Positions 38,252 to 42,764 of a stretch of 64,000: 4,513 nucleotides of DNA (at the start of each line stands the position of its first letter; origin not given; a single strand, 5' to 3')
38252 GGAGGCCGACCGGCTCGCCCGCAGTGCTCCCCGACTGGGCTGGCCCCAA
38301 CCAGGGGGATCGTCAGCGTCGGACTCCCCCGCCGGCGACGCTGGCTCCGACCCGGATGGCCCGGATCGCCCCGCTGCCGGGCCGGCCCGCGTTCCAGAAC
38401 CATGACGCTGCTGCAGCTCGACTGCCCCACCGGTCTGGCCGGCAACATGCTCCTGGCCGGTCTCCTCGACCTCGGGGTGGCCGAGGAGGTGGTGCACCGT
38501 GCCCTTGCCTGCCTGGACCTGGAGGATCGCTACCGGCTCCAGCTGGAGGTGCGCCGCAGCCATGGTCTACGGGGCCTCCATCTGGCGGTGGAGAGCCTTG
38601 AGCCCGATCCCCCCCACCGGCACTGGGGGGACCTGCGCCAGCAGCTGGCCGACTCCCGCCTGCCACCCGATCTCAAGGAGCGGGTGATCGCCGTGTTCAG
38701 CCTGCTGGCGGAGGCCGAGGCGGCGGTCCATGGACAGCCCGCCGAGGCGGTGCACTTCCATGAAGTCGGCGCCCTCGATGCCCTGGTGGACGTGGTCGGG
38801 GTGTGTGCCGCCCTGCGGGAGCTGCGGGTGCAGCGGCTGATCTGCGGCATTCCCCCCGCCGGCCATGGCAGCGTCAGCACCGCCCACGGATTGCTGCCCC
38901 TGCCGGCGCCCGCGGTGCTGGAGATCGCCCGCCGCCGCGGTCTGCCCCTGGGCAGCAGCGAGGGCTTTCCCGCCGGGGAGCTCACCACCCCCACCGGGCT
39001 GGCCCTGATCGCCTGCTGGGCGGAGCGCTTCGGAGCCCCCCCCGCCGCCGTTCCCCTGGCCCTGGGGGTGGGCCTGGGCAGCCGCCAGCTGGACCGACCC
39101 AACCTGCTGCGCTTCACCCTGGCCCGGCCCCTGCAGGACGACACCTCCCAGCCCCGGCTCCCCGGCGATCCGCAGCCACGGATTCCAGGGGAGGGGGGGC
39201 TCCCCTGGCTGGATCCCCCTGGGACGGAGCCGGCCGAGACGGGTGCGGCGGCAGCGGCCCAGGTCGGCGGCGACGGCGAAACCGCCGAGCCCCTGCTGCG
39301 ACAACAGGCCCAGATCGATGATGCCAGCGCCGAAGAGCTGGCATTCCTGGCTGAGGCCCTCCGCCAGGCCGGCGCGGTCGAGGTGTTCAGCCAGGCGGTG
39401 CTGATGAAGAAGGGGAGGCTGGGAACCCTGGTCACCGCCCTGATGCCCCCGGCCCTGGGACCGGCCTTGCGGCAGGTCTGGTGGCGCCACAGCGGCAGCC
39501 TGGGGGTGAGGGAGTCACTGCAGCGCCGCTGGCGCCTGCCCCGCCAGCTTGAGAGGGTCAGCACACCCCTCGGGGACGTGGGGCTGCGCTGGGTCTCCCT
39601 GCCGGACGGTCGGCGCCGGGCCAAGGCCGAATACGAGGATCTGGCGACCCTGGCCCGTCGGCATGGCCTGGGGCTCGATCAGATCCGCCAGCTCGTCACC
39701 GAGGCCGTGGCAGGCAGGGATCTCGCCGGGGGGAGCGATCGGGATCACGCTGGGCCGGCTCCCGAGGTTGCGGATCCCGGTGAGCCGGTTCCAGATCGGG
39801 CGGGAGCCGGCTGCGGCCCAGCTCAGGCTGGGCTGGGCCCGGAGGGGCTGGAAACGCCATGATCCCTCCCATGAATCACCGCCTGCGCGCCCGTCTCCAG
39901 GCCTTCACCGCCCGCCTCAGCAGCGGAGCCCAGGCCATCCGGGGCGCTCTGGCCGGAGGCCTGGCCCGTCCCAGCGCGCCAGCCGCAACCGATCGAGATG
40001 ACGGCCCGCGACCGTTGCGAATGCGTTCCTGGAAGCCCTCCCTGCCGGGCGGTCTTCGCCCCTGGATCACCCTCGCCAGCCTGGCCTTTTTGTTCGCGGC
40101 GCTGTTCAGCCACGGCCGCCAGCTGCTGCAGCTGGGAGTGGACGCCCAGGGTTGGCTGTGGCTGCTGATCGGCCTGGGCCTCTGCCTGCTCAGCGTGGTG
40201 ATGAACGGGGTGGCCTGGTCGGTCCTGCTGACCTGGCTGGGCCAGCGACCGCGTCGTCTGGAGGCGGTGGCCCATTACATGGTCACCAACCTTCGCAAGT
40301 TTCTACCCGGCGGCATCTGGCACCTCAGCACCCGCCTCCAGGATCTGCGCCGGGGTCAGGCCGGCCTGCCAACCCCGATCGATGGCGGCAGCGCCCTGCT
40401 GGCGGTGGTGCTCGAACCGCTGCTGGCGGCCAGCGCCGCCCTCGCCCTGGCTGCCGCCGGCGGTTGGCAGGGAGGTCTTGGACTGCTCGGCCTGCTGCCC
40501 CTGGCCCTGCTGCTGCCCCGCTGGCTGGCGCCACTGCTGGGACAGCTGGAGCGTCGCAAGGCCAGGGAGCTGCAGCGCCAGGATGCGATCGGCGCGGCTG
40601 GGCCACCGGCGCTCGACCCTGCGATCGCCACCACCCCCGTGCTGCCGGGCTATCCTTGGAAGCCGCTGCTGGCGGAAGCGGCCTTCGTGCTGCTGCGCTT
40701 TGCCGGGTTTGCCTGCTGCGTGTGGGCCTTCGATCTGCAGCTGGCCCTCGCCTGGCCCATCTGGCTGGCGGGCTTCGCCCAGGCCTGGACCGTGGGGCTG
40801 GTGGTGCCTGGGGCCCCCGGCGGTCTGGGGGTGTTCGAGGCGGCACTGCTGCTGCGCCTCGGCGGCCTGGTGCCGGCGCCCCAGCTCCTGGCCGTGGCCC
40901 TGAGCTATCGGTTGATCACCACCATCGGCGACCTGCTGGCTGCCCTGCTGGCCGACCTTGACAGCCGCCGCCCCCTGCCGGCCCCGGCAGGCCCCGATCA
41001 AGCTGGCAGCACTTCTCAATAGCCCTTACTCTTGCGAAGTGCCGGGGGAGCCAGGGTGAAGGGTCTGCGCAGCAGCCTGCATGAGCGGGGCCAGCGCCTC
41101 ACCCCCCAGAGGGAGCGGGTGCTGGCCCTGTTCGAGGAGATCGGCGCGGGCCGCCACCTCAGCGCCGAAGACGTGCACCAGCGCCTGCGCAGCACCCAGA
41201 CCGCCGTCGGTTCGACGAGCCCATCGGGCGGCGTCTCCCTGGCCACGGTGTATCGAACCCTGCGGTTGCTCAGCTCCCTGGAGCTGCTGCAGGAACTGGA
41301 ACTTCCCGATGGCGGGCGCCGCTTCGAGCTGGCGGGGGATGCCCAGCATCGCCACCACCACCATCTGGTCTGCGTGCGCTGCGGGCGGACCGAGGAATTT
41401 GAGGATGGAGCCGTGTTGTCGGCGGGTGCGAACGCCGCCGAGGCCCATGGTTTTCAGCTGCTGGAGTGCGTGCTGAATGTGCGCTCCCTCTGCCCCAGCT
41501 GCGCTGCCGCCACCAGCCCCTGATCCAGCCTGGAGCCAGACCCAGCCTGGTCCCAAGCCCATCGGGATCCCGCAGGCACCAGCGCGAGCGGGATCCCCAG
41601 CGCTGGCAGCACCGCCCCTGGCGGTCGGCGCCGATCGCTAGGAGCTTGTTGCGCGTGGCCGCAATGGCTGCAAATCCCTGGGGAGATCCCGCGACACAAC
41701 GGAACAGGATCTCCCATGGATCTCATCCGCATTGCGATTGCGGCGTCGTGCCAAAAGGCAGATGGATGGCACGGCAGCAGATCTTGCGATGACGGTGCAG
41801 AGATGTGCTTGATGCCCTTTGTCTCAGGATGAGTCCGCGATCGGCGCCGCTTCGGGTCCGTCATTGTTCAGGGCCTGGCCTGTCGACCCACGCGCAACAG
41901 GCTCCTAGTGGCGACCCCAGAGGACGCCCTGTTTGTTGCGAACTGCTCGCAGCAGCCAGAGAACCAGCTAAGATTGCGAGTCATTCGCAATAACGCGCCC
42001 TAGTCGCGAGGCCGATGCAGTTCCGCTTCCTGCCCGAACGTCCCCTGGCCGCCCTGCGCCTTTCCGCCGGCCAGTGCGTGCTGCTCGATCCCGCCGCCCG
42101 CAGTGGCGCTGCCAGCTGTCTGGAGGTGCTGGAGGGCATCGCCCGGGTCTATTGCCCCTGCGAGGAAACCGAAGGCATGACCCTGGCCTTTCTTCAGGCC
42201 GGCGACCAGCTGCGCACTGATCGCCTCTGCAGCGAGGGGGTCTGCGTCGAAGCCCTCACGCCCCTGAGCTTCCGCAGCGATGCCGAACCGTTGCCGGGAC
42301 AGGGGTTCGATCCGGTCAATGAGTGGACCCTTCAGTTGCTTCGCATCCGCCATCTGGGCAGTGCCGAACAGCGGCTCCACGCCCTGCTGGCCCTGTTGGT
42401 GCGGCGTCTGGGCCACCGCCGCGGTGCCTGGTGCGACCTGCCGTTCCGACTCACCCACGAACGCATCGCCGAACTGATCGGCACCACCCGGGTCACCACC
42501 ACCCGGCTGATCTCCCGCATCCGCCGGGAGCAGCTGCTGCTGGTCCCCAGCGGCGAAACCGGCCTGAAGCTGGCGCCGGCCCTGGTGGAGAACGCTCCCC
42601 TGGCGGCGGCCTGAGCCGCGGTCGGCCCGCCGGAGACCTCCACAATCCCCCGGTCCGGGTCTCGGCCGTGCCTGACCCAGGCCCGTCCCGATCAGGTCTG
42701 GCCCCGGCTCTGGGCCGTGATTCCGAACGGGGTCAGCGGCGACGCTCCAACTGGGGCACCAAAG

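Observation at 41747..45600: Shared CRP-spaced operator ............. flanks the Crp-regulator/futB/futA block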

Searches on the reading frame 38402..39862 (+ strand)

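Call 5: search_protein_families(library=ncbifam, proteins=[window:38402-39862:+])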
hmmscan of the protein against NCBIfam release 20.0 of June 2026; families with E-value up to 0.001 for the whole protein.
window:38402-39862:+ (486 aa): 2 families
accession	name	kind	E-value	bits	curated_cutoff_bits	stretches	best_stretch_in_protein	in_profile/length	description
TIGR00299.2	nickel_LarC1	equivalog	1.6e-54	184.1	90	1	73-239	1-164/165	nickel pincer cofactor biosynthesis protein LarC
NF052512.1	nickel_LarC2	equivalog_domain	8.6e-30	103.2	50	1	302-415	5-118/118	nickel pincer cofactor biosynthesis protein LarC2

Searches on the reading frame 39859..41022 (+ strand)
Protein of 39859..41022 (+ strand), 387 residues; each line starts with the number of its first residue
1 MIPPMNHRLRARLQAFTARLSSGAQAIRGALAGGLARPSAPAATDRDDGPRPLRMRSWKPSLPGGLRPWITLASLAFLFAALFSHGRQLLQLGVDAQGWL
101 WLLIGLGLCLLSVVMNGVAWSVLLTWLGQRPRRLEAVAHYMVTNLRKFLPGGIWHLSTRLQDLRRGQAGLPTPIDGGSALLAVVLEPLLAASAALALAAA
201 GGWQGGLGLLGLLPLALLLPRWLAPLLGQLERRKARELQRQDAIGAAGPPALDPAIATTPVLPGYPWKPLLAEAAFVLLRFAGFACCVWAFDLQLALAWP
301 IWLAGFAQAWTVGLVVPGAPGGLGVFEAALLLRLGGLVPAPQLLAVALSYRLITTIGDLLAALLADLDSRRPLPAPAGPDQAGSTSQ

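Call 5: search_protein_families(library=ncbifam, proteins=[window:39859-41022:+])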
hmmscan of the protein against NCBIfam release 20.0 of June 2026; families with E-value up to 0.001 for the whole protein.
window:39859-41022:+ (387 aa): 1 family
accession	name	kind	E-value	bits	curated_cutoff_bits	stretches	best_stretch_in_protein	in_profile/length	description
NF033480.1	bifunc_MprF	equivalog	8.1e-07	27.7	600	1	278-363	208-291/841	bifunctional lysylphosphatidylglycerol flippase/synthetase MprF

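Call 7: search_protein_families(library=pfam, proteins=[window:39859-41022:+])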
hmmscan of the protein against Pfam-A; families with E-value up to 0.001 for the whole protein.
window:39859-41022:+ (387 aa): 1 family
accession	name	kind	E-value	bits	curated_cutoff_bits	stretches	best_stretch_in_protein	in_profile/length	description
PF03706.18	LPG_synthase_TM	-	4e-09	36.8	33.4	1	85-360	20-300/302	Lysylphosphatidylglycerol synthase TM region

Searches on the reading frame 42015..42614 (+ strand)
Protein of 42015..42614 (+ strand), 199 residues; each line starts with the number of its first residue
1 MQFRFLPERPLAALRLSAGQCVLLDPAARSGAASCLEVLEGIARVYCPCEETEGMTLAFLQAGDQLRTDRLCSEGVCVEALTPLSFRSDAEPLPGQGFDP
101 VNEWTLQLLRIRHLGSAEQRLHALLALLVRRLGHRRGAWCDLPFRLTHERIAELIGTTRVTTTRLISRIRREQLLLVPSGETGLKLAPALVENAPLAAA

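Call 5: search_protein_families(library=ncbifam, proteins=[window:42015-42614:+])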
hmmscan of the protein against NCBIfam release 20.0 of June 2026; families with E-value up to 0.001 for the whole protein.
window:42015-42614:+ (199 aa): 3 families
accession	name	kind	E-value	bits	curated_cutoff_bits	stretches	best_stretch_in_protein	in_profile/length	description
NF053664.1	TransRegPtrACyano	equivalog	1.7e-09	37.3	300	1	108-176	113-181/196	Crp/Fnr family transcriptional regulator PtrA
TIGR03697.1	NtcA_cyano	equivalog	1.2e-07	31.7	244.95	1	112-175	113-173/193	global nitrogen regulator NtcA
NF008365.0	PRK11161.1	subfamily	0.00036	19.9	228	1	116-178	165-227/250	fumarate/nitrate reduction transcriptional regulator Fnr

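Call 7: search_protein_families(library=pfam, proteins=[window:42015-42614:+])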
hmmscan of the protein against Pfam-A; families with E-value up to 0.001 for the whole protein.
window:42015-42614:+ (199 aa): 2 families
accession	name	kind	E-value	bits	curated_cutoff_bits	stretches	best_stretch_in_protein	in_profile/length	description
PF13545.12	HTH_Crp_2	-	2.4e-09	37.4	27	1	119-176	1-53/70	Crp-like helix-turn-helix domain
PF00325.26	Crp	-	5.5e-05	23.2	21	1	145-174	2-31/32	Bacterial regulatory proteins, crp family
